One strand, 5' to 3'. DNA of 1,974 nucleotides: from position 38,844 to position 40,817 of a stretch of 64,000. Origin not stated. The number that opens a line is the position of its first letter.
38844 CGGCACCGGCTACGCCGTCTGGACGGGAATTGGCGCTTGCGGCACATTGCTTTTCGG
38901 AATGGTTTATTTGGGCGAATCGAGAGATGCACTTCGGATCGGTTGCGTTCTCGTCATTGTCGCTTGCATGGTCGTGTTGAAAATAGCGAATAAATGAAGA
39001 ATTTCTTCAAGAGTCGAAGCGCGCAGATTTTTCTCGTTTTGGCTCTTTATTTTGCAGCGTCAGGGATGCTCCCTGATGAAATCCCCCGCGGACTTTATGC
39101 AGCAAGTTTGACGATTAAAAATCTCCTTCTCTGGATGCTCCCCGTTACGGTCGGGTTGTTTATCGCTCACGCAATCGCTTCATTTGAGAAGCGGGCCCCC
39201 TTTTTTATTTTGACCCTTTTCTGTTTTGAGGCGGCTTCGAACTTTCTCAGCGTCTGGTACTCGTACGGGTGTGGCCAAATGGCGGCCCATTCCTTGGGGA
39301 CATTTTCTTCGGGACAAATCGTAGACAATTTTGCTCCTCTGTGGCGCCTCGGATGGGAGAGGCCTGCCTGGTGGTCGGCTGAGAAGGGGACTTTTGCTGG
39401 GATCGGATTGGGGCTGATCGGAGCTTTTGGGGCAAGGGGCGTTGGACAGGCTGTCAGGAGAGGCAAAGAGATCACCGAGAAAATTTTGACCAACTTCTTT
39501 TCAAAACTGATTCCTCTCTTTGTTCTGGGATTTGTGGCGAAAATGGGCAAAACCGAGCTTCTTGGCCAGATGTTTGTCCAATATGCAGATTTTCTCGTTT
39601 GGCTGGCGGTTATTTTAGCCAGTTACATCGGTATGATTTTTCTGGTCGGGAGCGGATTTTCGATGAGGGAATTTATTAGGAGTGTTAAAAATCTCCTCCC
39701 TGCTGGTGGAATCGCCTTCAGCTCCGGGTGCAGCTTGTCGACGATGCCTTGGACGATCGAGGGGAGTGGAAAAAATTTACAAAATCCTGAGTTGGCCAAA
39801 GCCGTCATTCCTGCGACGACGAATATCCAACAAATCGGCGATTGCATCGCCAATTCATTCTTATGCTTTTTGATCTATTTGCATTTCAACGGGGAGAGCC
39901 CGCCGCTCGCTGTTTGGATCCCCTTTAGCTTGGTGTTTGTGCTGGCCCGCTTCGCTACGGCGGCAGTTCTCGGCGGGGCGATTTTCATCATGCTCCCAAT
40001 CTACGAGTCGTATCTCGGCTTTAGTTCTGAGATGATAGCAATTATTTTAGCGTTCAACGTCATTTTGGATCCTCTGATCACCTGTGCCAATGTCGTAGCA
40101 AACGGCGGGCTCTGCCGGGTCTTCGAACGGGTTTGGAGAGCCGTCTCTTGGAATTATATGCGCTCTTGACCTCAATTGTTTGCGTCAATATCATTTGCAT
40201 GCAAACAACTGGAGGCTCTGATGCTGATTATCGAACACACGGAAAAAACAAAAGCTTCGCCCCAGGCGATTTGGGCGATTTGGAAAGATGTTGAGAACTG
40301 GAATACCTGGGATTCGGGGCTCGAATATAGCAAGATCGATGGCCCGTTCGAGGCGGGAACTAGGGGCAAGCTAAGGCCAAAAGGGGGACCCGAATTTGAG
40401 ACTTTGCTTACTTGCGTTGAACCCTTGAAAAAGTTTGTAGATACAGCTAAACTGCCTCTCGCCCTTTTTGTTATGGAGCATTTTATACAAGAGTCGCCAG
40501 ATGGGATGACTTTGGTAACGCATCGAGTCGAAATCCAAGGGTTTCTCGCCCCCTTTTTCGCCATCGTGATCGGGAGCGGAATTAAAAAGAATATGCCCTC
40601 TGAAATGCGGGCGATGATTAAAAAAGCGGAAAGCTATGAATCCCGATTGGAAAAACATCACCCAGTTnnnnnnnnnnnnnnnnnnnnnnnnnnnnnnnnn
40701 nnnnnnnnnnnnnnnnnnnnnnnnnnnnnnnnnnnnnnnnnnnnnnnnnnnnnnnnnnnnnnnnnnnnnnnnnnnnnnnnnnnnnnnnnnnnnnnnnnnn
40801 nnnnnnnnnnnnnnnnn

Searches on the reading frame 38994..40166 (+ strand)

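Call 33: search_protein_families(library=ncbifam, proteins=[window:38994-40166:+], max_evalue=0.00001)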
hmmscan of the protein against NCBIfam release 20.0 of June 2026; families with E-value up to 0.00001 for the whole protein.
window:38994-40166:+ (391 aa): 0 families

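Call 72: search_protein_families(library=pfam, proteins=[window:38994-40166:+], max_evalue=0.0001)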
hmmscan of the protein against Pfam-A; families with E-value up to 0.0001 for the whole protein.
window:38994-40166:+ (391 aa): 1 family
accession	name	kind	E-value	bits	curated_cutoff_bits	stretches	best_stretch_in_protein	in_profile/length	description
PF00375.23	SDF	-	2.7e-27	96.3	27.9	1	134-374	144-381/387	Sodium:dicarboxylate symporter family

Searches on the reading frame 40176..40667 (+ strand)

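Call 72: search_protein_families(library=pfam, proteins=[window:40176-40667:+], max_evalue=0.0001)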
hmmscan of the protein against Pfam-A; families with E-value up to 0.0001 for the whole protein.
window:40176-40667:+ (164 aa): 1 family
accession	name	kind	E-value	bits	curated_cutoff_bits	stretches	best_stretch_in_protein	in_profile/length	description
PF10604.15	Polyketide_cyc2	-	2.6e-08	34.7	27.4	1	18-151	3-141/142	Polyketide cyclase / dehydrase and lipid transport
